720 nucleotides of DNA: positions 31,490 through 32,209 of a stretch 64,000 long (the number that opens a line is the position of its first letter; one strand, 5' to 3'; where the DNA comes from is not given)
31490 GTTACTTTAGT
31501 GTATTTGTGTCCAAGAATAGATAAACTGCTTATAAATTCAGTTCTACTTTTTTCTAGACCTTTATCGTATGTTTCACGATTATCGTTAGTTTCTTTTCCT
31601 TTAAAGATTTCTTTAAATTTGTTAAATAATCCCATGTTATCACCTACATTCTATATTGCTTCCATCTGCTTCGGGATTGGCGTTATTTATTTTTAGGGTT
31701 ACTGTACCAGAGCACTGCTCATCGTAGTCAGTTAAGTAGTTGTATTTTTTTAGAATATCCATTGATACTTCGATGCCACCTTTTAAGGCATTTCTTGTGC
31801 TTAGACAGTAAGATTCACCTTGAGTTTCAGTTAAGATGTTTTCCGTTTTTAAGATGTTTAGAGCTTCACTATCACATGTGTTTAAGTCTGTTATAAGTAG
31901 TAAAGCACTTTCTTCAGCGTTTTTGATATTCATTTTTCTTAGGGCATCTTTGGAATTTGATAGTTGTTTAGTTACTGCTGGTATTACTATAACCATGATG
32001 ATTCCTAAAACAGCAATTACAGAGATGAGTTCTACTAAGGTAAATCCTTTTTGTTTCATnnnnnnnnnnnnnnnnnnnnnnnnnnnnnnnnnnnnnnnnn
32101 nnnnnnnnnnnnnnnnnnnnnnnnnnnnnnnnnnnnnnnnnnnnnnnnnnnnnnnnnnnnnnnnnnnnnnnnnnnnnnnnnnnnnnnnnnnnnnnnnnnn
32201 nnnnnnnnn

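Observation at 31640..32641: Orphan type IV pilin joined in frame to queH with no stop codon, plus its own strong internal RBS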

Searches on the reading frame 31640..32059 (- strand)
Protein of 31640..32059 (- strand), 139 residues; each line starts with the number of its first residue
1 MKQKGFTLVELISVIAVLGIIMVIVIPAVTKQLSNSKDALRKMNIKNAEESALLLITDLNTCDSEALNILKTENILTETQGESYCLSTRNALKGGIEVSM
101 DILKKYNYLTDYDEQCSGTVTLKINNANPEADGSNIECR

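Call 3: search_protein_families(library=pfam, proteins=[window:31640-32059:-], max_evalue=0.1)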
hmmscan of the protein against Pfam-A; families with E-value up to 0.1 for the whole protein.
window:31640-32059:- (139 aa): 2 families
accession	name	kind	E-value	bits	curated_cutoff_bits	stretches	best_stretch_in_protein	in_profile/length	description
PF07963.17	N_methyl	-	4.1e-07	29.8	21.2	1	1-25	2-26/27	Prokaryotic N-terminal methylation motif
PF03579.19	SHP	-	0.02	14.9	27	1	6-39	18-50/65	Small hydrophobic protein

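Call 4: search_protein_families(library=ncbifam, proteins=[window:31640-32059:-], max_evalue=0.1)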
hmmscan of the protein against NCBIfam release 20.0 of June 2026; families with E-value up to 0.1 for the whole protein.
window:31640-32059:- (139 aa): 12 families
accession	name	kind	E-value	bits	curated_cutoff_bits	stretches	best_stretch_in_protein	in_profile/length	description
NF040999.1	pilin_ComGC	equivalog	5.6e-08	32.9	75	1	3-84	1-80/84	competence type IV pilus major pilin ComGC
TIGR01710.1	typeII_sec_gspG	equivalog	6.9e-08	32.6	88.85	1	4-53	1-50/134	type II secretion system major pseudopilin GspG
NF041013.1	T4P_ComGE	equivalog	1.8e-07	31.2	49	1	2-50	2-50/83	competence type IV pilus minor pilin ComGE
TIGR02532.1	IV_pilin_GFxxxE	domain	4.5e-07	29.4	16.3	1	3-26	1-24/24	prepilin-type N-terminal cleavage/methylation domain-containing protein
NF041775.1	typeIV_PilA_Myxo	equivalog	1.1e-06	28.8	400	1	2-47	9-54/214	type IV pilin protein PilA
NF007862.0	PRK10574.1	equivalog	2.9e-06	27.5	138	1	1-69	2-73/145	prepilin peptidase-dependent pilin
TIGR02596.1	TIGR02596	subfamily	5.4e-05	23.4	70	1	6-55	1-50/196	Verru_Chthon cassette protein D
NF041002.1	pilin_ComGF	equivalog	0.00097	19.4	80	1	3-85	1-83/139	competence type IV pilus minor pilin ComGF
TIGR01708.2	typeII_sec_gspH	equivalog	0.0018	18.3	80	1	3-32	1-30/169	type II secretion system minor pseudopilin GspH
TIGR02599.1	TIGR02599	subfamily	0.0051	16.1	256.5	1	5-38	1-34/361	Verru_Chthon cassette protein C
NF040982.1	ComGD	equivalog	0.0089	16.4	70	1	3-42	1-40/139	competence type IV pilus minor pilin ComGD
NF007800.0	PRK10506.1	equivalog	0.029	14.2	158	1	2-91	7-86/163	prepilin peptidase-dependent protein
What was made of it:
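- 32045..32059 (-): Prepilin leader MKQKG. The predicted prepilin-peptidase cleavage is after G198, between 32045 and 32044. N_methyl / TIGR02532 matches (calls 3, 4).
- On ComGC (NF040999 equivalog): 32.9 bits against a cutoff of 75 (call 4).
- On GspG / type II secretion pseudopilin (TIGR01710): 32.6 bits against a cutoff of 88.85, matching the N-terminal 50 residues only (call 4).
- Closest known: ComGC, major competence pilin. Same: The best NCBIfam hit by E-value is ComGC (call 4).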

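Call 7: find_homologous_proteins(query=window:31640-32059:-, max_evalue=0.001)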
Query window:31640-32059:- (139 aa): 7 proteins with E <= 0.001 among 61 candidates.
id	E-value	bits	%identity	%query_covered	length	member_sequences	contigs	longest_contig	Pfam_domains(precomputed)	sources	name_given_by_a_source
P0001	1.3e-79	282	98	100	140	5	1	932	PF07963.18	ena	-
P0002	1.1e-76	273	95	100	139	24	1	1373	PF07963.18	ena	-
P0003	2.1e-58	214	76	99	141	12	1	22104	PF07963.18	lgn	-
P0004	3.9e-53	197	97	70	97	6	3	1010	-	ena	-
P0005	8.6e-48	179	97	63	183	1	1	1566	PF02677.21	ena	-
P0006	2.3e-36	142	97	49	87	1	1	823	-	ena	-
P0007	4.8e-4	38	49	42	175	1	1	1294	PF07963.18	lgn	-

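Call 9: find_encoding_contigs(protein=P0003, flank=8000, max_places=6)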
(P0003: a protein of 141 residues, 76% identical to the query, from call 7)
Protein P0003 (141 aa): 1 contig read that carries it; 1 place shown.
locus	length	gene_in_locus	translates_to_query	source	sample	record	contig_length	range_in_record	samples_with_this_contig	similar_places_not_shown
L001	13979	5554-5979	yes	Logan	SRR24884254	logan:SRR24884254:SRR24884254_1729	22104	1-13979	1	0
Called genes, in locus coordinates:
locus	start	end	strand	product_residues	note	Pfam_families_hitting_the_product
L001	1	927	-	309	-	?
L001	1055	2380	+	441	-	PF13424:TPR_12 (faint), PF08238:Sel1 (faint)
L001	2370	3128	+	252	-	PF00398:RrnaAD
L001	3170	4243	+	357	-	PF03033:Glyco_transf_28, PF00201:UDPGT (weak), PF04101:Glyco_tran_28_C, PF06722:EryCIII-like_C (weak), PF00534:Glycos_transf_1 (weak)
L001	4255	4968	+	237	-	PF08478:POTRA_1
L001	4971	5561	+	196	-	PF02677:QueH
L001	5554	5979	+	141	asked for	PF07963:N_methyl (weak)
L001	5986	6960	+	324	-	PF02881:SRP54_N, PF00448:SRP54, PF13604:AAA_30 (weak), PF13614:AAA_31 (faint), PF01656:CbiA (weak)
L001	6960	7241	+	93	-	PF04297:UPF0122, PF04545:Sigma70_r4 (faint)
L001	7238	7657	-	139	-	-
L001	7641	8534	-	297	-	PF01368:DHH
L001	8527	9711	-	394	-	PF01996:F420_ligase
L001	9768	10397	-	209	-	PF00440:TetR_N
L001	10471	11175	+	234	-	PF03193:RsgA_GTPase (weak), PF02463:SMC_N (weak), PF00005:ABC_tran, PF13304:AAA_21 (faint)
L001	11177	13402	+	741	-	PF12704:MacB_PCD, PF02687:FtsX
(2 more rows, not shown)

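Call 10: find_encoding_contigs(protein=P0002, flank=3000, max_places=6)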
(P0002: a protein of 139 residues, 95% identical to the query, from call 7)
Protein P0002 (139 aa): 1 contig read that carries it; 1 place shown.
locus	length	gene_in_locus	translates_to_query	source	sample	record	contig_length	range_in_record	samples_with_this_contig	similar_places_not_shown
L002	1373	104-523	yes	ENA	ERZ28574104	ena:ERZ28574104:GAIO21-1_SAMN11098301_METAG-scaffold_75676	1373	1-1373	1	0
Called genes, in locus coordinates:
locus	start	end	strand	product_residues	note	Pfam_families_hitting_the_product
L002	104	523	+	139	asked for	PF07963:N_methyl (weak)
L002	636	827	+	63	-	-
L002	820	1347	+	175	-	PF02661:Fic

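Call 13: find_encoding_contigs(protein=P0001, flank=3000)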
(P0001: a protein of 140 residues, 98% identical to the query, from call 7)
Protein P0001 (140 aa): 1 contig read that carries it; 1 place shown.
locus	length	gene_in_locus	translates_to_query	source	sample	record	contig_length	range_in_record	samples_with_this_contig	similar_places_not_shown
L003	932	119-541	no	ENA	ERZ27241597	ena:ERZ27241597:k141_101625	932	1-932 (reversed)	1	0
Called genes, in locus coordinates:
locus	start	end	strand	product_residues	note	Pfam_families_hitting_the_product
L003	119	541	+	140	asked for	PF07963:N_methyl (weak)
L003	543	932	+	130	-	?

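Call 14: find_encoding_contigs(protein=P0005, flank=3000)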
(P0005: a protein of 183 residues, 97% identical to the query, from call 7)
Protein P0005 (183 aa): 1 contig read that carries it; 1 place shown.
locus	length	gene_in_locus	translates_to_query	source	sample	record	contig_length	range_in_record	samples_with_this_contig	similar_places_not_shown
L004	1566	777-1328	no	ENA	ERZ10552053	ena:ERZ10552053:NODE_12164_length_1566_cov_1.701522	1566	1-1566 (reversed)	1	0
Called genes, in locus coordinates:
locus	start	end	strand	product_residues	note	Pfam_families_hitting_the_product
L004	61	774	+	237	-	PF08478:POTRA_1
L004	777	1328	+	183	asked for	PF02677:QueH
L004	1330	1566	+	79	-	?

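Call 15: find_encoding_contigs(protein=P0006, flank=3000)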
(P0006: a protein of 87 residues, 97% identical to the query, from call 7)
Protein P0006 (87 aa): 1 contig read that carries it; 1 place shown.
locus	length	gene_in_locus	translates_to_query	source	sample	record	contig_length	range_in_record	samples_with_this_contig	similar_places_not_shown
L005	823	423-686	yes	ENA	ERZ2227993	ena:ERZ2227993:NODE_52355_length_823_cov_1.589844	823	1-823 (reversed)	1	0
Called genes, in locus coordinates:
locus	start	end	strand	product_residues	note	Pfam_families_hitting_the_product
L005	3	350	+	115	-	?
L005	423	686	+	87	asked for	-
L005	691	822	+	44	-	?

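Call 48: find_homologous_proteins(query=A2, max_evalue=0.00001)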
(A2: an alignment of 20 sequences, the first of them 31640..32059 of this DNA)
Query A2 (20 sequences) (139 aa, profile of the alignment): 2281 proteins with E <= 0.00001 among 8000 candidates; the best 120 are listed.
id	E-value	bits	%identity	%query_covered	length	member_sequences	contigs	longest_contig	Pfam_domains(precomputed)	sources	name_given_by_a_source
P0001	3.5e-37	146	98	100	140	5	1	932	PF07963.18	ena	-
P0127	4.0e-37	145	33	90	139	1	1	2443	PF07963.18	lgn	-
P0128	5.4e-37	145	28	100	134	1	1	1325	PF07963.18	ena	-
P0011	1.2e-36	144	98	100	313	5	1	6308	PF07963.18,PF02677.21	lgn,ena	-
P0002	2.3e-36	143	95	100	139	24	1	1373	PF07963.18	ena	-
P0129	4.8e-36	142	31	88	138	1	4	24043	PF07963.18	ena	-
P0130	5.1e-36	142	35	99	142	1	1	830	PF07963.18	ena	-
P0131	5.4e-36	142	33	100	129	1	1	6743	PF07963.18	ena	-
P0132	7.3e-36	141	30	88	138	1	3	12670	PF07963.18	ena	-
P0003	8.0e-36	141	76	99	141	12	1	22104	PF07963.18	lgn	-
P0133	9.3e-36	141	35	100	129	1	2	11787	PF07963.18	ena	-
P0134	3.1e-34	136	28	100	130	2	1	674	PF07963.18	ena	-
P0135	3.9e-33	133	35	99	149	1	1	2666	PF07963.18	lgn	-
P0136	4.1e-33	132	43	45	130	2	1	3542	PF07963.18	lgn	-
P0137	2.1e-32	130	27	100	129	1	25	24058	PF07963.18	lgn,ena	-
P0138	1.2e-31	128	27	94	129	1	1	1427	PF07963.18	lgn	-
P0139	2.4e-30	123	25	96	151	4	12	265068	PF07963.18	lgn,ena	-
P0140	3.0e-28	117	39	53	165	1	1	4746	PF07963.18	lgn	-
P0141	1.2e-27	115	34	91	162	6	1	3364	PF07963.18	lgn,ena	-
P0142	2.5e-26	110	35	92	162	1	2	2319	PF07963.18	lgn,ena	-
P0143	3.3e-25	107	35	79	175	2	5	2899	PF07963.18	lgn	-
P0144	1.8e-24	104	29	83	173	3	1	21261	PF07963.18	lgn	-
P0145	4.4e-24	103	43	43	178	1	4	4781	PF07963.18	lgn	-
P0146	6.8e-24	103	37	42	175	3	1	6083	PF07963.18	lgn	-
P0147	8.2e-24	102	29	37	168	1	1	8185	PF07963.18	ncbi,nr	ncbi:MAG: type II secretion system GspH family protein [Bacilli bacterium]|nr:type II secretion syst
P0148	1.4e-23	102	31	95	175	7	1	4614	PF07963.18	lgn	-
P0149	2.1e-23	101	33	86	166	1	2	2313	PF07963.18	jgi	-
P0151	4.5e-23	100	32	80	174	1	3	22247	PF07963.18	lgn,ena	-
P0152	1.1e-22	99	37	42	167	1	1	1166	PF07963.18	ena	-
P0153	1.4e-22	98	32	80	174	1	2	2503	PF07963.18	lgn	-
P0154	2.2e-22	98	33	43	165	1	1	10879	PF07963.18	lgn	-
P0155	2.5e-22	97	31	37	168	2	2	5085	PF07963.18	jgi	-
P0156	2.7e-22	97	31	83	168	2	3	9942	PF07963.18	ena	-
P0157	2.9e-22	97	33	43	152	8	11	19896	PF07963.18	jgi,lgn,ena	-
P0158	5.0e-22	97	67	10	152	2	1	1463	PF07963.18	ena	-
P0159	1.3e-21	95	40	60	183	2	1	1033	PF07963.18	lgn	-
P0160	4.9e-21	93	34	86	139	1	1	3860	PF07963.18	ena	-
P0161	6.2e-21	93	45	47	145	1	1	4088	PF07963.18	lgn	-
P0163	6.4e-21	93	31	90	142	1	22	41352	PF07963.18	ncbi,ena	-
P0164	6.5e-21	93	29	37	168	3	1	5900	PF07963.18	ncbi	-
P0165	9.4e-21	92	42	47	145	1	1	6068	PF07963.18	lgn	-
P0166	1.4e-20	92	32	99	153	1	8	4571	PF07963.18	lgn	-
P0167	1.5e-20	92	41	42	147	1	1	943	PF07963.18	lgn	-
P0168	1.8e-20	92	43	47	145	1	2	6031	PF07963.18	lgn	-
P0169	1.8e-20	91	32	42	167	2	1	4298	PF07963.18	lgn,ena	-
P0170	2.1e-20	91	43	44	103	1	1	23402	PF07963.18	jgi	jgi:prepilin-type N-terminal cleavage/methylation domain-containing protein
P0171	2.2e-20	91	42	47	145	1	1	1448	PF07963.18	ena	-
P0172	2.6e-20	91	33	37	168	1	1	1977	PF07963.18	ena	-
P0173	6.6e-20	90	30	88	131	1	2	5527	PF07963.18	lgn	-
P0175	9.2e-20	89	35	88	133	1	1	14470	PF07963.18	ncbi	-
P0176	1.6e-19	88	29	40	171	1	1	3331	PF07963.18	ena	-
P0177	2.4e-19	88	-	-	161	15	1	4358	PF07963.18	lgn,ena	-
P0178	2.7e-19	88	37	43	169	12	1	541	PF07963.18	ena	-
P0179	3.7e-19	87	-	-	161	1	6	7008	PF07963.18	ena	-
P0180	5.6e-19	87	42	27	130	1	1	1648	PF07963.18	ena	-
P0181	6.5e-19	86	33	37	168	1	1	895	PF07963.18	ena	-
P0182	6.8e-19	86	33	37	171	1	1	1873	PF07963.18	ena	-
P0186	2.9e-18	84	-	-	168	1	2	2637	PF07963.18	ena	-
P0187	3.6e-18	84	38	64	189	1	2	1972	PF07963.18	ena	-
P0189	5.6e-18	83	39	32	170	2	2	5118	PF07963.18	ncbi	-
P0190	9.8e-18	83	38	38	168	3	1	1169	PF07963.18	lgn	-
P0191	8.6e-17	80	39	42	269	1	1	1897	PF07963.18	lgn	-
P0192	1.3e-16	79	33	43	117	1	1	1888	PF07963.18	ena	-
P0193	9.4e-16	76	43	40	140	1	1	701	PF07963.18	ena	-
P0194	1.3e-15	76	32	88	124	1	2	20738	PF07963.18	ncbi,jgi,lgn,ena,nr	ncbi:MAG: type II secretion system protein [Firmicutes bacterium]|nr:type II secretion system protei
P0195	2.2e-15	75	52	21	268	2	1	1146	PF07963.18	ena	-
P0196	2.8e-15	75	31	45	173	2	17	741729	PF07963.18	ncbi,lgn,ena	-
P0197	3.8e-15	74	47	37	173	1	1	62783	PF07963.18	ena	-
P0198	6.3e-15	74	40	37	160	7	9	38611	PF07963.18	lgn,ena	-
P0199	7.1e-15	73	34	38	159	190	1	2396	PF07963.18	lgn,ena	-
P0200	7.2e-15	73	31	53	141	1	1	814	PF07963.18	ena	-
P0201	8.1e-15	73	40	45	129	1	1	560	PF07963.18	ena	-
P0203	1.2e-14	73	27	86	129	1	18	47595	PF07963.18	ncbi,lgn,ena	-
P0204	1.3e-14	72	50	24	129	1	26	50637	PF07963.18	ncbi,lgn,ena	-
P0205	1.6e-14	72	30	45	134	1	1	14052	PF07963.18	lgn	-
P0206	1.9e-14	72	29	94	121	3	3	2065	PF07963.18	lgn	-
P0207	2.3e-14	72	26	86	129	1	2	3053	PF07963.18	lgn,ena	-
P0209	5.0e-14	71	54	37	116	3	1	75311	PF07963.18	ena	-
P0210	5.7e-14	70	51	29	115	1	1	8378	PF07963.18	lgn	-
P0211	6.4e-14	70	37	59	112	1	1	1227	PF07963.18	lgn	-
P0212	7.0e-14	70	47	50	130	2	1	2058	PF07963.18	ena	-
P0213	8.0e-14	70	33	83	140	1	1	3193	PF07963.18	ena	-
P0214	8.7e-14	70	50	36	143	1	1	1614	PF07963.18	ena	-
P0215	1.1e-13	69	42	38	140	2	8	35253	PF07963.18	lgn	-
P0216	1.8e-13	69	40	42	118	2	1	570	PF07963.18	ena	-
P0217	1.8e-13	69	42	38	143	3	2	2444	PF07963.18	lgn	-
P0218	2.0e-13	69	38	54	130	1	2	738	PF07963.18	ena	-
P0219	2.3e-13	68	80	7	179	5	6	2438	PF07963.18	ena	-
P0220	2.4e-13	68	40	47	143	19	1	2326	PF07963.18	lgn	-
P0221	2.5e-13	68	38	68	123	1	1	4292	PF07963.18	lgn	-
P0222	2.5e-13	68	45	38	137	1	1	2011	PF07963.18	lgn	-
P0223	3.0e-13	68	42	37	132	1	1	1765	PF07963.18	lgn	-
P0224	3.3e-13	68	42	37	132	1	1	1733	PF07963.18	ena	-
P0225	3.4e-13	68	40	37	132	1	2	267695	PF07963.18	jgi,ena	-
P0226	3.7e-13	68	48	42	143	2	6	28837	PF07963.18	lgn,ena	-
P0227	4.6e-13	67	46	36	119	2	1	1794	PF07963.18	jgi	jgi:prepilin-type N-terminal cleavage/methylation domain-containing protein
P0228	7.2e-13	67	48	45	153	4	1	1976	PF07963.18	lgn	-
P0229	7.2e-13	67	54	27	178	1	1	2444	PF07963.18,PF07498.19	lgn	-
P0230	7.4e-13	67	40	37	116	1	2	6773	PF07963.18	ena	-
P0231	8.7e-13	67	45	29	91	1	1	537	PF07963.18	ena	-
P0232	9.1e-13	67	40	38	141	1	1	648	PF07963.18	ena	-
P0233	9.1e-13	67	37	37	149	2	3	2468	PF07963.18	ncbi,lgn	-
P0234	1.1e-12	66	47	43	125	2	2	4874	PF07963.18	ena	-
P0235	1.1e-12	66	44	53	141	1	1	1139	PF07963.18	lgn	-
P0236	1.2e-12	66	41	37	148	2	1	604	PF07963.18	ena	-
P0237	1.2e-12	66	25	88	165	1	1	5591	PF07963.18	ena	-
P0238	1.3e-12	66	41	42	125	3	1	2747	PF07963.18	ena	-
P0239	1.4e-12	66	33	57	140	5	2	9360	PF07963.18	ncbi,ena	-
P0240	1.6e-12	66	43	35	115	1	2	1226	PF07963.18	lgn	-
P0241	1.9e-12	65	47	38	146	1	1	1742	PF07963.18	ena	-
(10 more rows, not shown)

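Call 58: predict_structure(alignment_id=A3)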
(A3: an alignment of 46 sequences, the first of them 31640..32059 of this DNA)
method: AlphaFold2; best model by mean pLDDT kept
length: 139 residues; sequences in the alignment: 46
mean_pLDDT: 85.7   pTM: 0.68
mean pLDDT of the five models: 85.7, 85.1, 84.1, 81.9, 80.6
residues with pLDDT >= 90: 48; 70-90: 79; 50-70: 9; < 50: 3
segments of 3 or more residues with pLDDT < 50: none
pLDDT, mean of each block of 10 residues (from residue 1): 64 87 86 87 90 92 90 76 80 91 90 88 90 90
secondary structure, 60 per line:
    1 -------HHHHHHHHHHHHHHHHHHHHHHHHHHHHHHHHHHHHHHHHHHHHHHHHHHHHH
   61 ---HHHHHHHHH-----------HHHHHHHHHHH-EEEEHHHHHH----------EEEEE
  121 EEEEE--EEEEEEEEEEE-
elements in order: H8-60 H64-72 H84-94 E96-99 H100-105 E116-125 E128-138
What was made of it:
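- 31973..32044 (-): Hydrophobic alpha1-N segment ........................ with E+5. It would act as the membrane anchor and pilus assembly interface. AF2 helix spans pilin residues 8-60 (call 58).
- On Type IV pilin (class III signal peptide protein): AF2 pLDDT 85.7; helix 8-60; strands 96-99, 116-125 and 128-138 (call 58).
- The AF2 model is a lollipop, with a 53-residue alpha1 helix and a small sheet, pLDDT 85.7 (call 58).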

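Call 60: fold_search(model_id=the predicted structure, library=pdb)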
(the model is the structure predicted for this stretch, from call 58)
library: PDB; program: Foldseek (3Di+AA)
matches with E <= 10: 194; with E <= 0.001: 0
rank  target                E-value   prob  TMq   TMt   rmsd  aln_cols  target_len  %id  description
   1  6hnl_A                7.6e-01  0.06  0.18  0.18   8.6       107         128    8  Selenomethionine derivative of IdmH 96-104 loop truncation variant (released 2019-11-06)
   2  2chc_C                1.3e+00  0.04  0.19  0.17   9.3        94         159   14  Structure of Rv3472(D26N), a function unknown protein from Mycobacterium tuberculosis (released 2007-05-01)
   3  5a0d_D                1.7e+00  0.03  0.17  0.14  10.2       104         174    9  N-terminal thioester domain of surface protein from Clostridium perfringens, Cys138Ala mutant (released 2015-06-03)
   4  4mue_A                2.1e+00  0.04  0.17  0.10   9.9        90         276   13  Crystal strcture of pantothenate synthetase in complex with 2-(5-methoxy-2-(4-(trifluoromethyl)phenylsulfonylcarbamoyl (released 2014-08-27)
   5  2chc_A                2.2e+00  0.05  0.16  0.13   8.3        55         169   13  Structure of Rv3472(D26N), a function unknown protein from Mycobacterium tuberculosis (released 2007-05-01)
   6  3iub_A                2.2e+00  0.04  0.17  0.10   9.9        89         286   12  Crystal structure of pantothenate synthetase from Mycobacterium tuberculosis in complex with 5-Methoxy-N-(5-methylpyri (released 2009-10-13)
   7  4muk_A                2.5e+00  0.04  0.17  0.10   9.9        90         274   13  Crystal structure of pantothenate synthetase in complex with 2-(5-methoxy-2-(4-(trifluoromethyl)benzylsulfonylcarbamoy (released 2014-08-27)
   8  9r0t_A                2.5e+00  0.03  0.18  0.21   8.5        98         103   15  De novo designed homodimeric NTF2-like protein with a hydrophobic pocket (released 2025-10-22)
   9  8v34_C                2.5e+00  0.02  0.15  0.13   8.9        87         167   14  Crystal structure of S. aureus TarK N-terminal domain (released 2024-04-03)
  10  3fka_A                2.5e+00  0.02  0.15  0.17  11.7       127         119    9  CRYSTAL STRUCTURE OF A NTF-2 LIKE PROTEIN OF UNKNOWN FUNCTION (SPO1084) FROM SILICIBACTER POMEROYI DSS-3 AT 1.69 A RES (released 2009-02-24)
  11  3t4n_B                2.7e+00  0.05  0.20  0.25   9.7        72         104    8  Structure of the regulatory fragment of Saccharomyces cerevisiae AMPK in complex with ADP (released 2011-11-09)
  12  4mun_A                2.7e+00  0.04  0.17  0.10   9.9        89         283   12  Crystal structure of pantothenate synthetase in complex with 2-(5-methoxy-2-(2-nitro-4-(trifluoromethyl)phenylsulfonyl (released 2014-08-27)
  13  3gfg_I                2.9e+00  0.07  0.17  0.08   9.8        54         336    7  Structure of putative oxidoreductase yvaA from Bacillus subtilis in triclinic form (released 2009-03-24)
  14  1n2b_A                2.9e+00  0.03  0.17  0.10  10.8        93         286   10  Crystal Structure of a Pantothenate Synthetase from M. tuberculosis in complex with AMPCPP and pantoate, higher occupa (released 2003-04-22)
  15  4v8p_BP               2.9e+00  0.03  0.12  0.11   6.5        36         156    8  T.thermophila 60S ribosomal subunit in complex with initiation factor 6. (released 2014-07-09)
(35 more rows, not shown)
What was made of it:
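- Tried and rejected: Foldseek of the pilin model against the PDB gave nothing significant; the best E-value was 0.76 (call 60).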
